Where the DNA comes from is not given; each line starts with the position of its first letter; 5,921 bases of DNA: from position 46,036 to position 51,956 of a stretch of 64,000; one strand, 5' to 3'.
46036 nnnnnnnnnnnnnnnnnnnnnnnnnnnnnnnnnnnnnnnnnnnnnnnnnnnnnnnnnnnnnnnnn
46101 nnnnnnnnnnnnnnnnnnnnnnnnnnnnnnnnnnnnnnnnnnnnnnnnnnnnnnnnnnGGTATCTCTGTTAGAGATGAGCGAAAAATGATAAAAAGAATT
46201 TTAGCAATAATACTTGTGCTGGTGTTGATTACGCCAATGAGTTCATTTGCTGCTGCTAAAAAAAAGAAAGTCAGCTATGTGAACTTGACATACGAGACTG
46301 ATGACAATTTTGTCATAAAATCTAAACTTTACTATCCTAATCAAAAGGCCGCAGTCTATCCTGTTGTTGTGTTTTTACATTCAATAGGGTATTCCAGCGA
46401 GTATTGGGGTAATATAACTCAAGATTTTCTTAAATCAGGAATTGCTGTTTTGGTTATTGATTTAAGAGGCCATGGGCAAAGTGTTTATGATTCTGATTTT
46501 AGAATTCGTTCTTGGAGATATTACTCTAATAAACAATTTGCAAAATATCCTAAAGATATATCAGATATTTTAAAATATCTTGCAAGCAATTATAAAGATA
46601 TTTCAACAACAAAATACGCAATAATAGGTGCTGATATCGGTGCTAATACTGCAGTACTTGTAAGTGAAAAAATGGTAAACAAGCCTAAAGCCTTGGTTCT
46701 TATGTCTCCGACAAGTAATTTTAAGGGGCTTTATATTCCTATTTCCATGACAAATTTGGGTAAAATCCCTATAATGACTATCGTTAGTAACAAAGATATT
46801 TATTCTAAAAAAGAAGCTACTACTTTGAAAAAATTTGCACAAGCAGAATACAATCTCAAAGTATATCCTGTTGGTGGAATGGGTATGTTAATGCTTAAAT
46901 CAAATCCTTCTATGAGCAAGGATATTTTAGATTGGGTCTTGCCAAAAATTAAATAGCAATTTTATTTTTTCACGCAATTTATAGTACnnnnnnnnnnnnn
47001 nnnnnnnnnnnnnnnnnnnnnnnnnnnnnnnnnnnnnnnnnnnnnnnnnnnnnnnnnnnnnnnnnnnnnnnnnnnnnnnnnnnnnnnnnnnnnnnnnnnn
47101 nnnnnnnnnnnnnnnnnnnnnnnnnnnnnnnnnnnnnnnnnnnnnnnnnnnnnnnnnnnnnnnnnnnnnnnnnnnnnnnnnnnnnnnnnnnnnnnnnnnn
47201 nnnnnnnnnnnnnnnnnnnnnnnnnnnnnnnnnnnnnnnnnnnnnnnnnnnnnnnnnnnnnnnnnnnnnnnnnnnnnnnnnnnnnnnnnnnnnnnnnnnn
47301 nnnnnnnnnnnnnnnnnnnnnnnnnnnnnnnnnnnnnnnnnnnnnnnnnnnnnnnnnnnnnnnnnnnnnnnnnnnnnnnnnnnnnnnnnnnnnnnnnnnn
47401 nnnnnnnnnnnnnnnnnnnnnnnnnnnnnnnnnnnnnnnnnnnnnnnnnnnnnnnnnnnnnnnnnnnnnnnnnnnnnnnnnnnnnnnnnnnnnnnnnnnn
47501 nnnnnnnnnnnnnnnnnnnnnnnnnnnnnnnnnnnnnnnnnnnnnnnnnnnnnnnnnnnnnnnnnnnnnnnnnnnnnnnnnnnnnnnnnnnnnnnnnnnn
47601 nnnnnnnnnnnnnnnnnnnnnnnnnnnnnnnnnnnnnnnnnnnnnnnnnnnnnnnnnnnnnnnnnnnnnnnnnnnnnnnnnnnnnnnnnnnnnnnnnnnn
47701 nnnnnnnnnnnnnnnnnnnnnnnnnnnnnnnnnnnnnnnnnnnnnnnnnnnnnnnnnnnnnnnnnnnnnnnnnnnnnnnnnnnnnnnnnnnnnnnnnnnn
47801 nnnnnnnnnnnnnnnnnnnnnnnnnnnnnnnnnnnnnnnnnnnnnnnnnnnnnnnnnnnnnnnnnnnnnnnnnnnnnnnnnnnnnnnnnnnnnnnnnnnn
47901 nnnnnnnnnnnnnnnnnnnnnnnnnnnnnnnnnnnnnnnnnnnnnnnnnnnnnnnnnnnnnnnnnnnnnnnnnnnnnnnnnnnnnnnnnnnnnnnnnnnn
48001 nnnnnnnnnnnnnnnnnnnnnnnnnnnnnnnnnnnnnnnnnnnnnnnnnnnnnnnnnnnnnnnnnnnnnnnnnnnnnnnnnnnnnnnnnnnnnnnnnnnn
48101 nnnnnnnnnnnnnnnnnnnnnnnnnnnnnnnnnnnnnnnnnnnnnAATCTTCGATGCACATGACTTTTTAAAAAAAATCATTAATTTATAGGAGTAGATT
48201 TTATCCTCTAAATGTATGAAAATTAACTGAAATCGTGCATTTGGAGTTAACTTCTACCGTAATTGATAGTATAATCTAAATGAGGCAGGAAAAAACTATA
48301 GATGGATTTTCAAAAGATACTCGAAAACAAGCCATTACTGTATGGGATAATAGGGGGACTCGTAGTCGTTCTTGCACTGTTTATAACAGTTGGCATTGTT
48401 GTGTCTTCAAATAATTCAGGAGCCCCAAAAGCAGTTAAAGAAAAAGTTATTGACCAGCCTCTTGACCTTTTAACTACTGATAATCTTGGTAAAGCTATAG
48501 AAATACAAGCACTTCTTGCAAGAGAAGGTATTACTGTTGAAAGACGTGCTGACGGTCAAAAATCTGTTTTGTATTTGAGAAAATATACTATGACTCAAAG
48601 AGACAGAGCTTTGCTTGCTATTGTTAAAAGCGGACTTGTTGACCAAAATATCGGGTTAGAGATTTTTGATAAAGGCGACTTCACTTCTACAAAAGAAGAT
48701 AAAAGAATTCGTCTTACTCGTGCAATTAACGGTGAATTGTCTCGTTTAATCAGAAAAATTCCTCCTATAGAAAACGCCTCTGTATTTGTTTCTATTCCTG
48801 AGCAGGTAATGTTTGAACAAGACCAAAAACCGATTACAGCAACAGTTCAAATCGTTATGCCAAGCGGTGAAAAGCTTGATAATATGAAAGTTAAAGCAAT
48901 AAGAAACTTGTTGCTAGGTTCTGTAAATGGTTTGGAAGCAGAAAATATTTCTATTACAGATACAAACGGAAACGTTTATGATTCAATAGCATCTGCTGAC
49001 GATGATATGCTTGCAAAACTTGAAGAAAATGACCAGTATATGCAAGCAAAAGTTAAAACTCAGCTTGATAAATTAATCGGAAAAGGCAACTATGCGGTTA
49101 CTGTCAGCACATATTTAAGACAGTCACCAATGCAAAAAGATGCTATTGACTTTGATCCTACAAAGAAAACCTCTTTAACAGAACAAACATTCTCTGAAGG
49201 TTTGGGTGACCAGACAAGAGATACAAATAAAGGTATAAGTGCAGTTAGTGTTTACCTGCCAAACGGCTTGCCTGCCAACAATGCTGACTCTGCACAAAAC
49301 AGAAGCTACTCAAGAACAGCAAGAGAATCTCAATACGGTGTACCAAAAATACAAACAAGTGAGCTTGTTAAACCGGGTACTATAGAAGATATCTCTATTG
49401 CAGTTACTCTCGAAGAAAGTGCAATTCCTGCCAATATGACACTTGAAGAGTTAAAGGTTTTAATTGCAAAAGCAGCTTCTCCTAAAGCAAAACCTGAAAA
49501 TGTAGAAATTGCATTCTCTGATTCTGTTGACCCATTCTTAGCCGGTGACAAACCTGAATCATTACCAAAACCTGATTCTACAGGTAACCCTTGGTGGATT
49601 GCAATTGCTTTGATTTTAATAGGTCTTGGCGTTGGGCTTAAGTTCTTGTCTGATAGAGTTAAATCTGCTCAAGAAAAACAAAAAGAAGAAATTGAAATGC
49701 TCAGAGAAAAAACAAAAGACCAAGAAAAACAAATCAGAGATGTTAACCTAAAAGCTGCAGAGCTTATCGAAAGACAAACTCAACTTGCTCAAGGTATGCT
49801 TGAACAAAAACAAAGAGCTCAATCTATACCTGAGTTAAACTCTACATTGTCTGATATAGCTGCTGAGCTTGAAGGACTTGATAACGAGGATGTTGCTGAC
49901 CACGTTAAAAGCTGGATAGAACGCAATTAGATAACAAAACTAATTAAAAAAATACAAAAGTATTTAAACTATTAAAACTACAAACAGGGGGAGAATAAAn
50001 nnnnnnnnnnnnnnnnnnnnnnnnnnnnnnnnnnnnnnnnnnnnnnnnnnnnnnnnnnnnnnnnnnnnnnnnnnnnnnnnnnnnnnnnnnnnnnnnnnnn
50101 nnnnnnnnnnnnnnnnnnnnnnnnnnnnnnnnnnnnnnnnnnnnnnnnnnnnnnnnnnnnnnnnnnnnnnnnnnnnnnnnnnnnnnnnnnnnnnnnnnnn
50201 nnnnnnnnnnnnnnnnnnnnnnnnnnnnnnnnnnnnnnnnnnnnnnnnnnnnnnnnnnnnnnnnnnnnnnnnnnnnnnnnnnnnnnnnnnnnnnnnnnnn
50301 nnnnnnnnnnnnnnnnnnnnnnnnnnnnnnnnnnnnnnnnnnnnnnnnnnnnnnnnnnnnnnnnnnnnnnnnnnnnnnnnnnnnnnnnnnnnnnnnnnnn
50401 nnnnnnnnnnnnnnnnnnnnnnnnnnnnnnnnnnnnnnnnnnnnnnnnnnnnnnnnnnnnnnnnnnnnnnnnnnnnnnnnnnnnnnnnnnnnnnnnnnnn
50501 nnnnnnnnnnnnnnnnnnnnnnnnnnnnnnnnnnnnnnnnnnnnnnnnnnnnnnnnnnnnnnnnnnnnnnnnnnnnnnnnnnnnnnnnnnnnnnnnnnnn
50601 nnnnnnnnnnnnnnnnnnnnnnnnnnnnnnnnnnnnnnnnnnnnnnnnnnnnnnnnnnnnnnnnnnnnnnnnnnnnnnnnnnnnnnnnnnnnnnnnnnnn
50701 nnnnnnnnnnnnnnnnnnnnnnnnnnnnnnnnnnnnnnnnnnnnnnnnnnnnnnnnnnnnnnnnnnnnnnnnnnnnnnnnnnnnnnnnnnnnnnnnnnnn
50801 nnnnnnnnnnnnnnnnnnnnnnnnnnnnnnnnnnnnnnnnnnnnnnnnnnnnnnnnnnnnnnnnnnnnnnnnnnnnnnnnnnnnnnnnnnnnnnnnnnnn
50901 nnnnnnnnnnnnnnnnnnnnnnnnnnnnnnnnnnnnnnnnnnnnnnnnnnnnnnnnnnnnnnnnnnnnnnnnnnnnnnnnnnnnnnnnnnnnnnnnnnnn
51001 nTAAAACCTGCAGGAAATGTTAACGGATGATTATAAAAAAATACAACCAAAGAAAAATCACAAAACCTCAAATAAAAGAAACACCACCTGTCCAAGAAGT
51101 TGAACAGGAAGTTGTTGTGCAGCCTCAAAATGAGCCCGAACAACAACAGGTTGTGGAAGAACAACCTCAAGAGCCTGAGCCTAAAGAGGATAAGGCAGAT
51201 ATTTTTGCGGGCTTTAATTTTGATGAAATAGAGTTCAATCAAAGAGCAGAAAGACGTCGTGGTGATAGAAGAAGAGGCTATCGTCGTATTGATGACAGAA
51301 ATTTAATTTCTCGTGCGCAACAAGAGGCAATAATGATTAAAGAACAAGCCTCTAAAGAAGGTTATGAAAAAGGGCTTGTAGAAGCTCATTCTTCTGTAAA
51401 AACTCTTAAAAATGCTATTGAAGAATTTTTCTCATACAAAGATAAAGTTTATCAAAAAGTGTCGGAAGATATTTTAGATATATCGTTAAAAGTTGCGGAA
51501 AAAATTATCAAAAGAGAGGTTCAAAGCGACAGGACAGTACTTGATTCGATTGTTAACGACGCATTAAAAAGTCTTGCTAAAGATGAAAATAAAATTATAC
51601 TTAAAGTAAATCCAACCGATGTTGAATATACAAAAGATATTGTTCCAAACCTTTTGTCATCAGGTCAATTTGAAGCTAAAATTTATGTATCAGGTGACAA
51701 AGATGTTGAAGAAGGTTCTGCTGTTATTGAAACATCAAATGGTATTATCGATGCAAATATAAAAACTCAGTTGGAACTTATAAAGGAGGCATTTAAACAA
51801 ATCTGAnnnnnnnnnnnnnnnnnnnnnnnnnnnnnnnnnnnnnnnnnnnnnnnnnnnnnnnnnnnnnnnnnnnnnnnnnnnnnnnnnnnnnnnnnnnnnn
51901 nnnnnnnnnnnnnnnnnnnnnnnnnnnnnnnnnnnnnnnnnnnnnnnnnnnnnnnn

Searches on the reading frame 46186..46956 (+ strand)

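Call 59: search_protein_families(library=pfam, proteins=[window:46186-46956:+], max_evalue=0.00001)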
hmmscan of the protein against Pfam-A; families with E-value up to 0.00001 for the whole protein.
window:46186-46956:+ (256 aa): 5 families
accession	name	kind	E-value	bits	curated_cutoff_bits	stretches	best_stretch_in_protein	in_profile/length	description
PF12146.15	Hydrolase_4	-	1e-11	45.1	27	1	60-181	6-115/239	Serine aminopeptidase, S33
PF00561.26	Abhydrolase_1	-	3.7e-09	37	25.8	1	59-177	1-104/245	alpha/beta hydrolase fold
PF12697.13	Abhydrolase_6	-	2e-08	35.6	26.3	1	61-182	1-94/217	Alpha/beta hydrolase family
PF01738.24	DLH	-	2.2e-08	34.4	21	1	50-228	7-182/217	Dienelactone hydrolase family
PF02129.25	Peptidase_S15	-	4.3e-06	27.1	23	1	41-181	2-134/262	X-Pro dipeptidyl-peptidase (S15 family)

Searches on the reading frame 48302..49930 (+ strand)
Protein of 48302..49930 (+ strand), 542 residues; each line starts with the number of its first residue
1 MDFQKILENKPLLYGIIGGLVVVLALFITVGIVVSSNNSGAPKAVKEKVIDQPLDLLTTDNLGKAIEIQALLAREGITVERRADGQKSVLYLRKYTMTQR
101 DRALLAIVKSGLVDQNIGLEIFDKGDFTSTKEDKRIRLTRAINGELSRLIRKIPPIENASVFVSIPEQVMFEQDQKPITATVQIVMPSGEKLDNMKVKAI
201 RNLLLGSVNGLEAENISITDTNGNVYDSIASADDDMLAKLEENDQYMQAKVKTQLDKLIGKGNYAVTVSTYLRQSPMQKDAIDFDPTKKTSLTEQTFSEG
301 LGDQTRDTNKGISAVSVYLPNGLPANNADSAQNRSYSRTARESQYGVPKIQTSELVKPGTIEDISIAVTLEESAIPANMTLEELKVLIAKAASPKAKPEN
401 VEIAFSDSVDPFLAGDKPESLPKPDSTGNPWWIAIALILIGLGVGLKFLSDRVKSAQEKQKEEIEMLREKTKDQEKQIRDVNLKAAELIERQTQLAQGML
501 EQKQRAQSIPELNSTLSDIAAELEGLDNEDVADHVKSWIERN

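Call 59: search_protein_families(library=pfam, proteins=[window:48302-49930:+], max_evalue=0.00001)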
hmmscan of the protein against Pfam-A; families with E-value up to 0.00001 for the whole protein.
window:48302-49930:+ (542 aa): 2 families
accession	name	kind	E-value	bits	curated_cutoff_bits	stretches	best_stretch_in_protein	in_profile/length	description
PF01514.23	YscJ_FliF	-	9.9e-33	113.9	24.4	1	57-226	10-177/179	Secretory protein of YscJ/FliF family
PF08345.17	YscJ_FliF_C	-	1.1e-11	45.8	23.8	1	255-393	1-131/147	Flagellar M-ring protein C-terminal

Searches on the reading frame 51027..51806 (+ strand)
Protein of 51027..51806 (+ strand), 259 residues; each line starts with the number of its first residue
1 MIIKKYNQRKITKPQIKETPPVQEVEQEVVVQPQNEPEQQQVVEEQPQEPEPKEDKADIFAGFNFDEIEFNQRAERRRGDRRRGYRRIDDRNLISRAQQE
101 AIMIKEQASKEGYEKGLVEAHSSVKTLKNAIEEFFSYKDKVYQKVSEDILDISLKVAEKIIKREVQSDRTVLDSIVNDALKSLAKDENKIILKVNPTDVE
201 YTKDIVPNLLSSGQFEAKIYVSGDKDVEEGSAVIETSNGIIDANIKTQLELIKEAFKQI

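Call 60: search_protein_families(library=pfam, proteins=[window:51027-51806:+], max_evalue=0.00001)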
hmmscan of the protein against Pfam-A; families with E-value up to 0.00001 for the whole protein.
window:51027-51806:+ (259 aa): 1 family
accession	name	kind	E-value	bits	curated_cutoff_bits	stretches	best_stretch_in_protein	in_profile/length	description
PF02108.21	FliH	-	5.6e-23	81.7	24.1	1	124-250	4-126/128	Flagellar assembly protein FliH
